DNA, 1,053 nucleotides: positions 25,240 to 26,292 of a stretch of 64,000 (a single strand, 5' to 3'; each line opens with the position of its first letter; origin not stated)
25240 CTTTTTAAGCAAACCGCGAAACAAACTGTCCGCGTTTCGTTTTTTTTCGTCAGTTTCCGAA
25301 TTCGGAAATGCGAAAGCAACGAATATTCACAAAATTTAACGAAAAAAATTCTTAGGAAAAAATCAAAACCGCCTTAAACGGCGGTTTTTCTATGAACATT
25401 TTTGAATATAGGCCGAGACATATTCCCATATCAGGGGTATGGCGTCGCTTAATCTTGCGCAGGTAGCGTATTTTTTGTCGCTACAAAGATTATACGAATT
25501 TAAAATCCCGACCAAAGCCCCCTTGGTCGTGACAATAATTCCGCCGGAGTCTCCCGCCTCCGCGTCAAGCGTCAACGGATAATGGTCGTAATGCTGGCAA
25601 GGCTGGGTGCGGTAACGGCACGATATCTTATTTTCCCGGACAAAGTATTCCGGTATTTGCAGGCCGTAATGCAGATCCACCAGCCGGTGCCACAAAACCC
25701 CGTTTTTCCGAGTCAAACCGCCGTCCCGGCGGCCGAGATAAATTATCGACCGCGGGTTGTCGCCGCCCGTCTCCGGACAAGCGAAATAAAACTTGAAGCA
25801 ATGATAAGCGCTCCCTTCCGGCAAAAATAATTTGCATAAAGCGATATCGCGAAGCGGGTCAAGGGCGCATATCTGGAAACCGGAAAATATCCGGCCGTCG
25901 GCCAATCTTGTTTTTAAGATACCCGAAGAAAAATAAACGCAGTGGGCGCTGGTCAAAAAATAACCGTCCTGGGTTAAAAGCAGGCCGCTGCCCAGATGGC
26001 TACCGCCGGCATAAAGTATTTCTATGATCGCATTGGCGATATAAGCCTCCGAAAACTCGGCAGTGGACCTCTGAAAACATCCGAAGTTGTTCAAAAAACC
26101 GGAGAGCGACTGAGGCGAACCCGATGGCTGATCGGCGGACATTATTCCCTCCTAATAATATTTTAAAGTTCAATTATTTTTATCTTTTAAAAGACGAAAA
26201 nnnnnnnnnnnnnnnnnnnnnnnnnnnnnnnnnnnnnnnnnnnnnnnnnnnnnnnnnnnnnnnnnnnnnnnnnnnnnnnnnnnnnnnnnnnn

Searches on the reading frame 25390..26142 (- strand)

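Call 10: search_protein_families(library=pfam, proteins=[window:25390-26142:-], max_evalue=0.001)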
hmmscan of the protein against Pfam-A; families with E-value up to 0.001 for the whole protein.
window:25390-26142:- (250 aa): 2 families
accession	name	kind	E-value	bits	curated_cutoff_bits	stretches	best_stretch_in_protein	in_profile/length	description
PF13365.12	Trypsin_2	-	3.3e-10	41.3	27.6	1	51-213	1-144/144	Trypsin-like peptidase domain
PF00089.32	Trypsin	-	3.1e-06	27.6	20.6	0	192-234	173-216/220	Trypsin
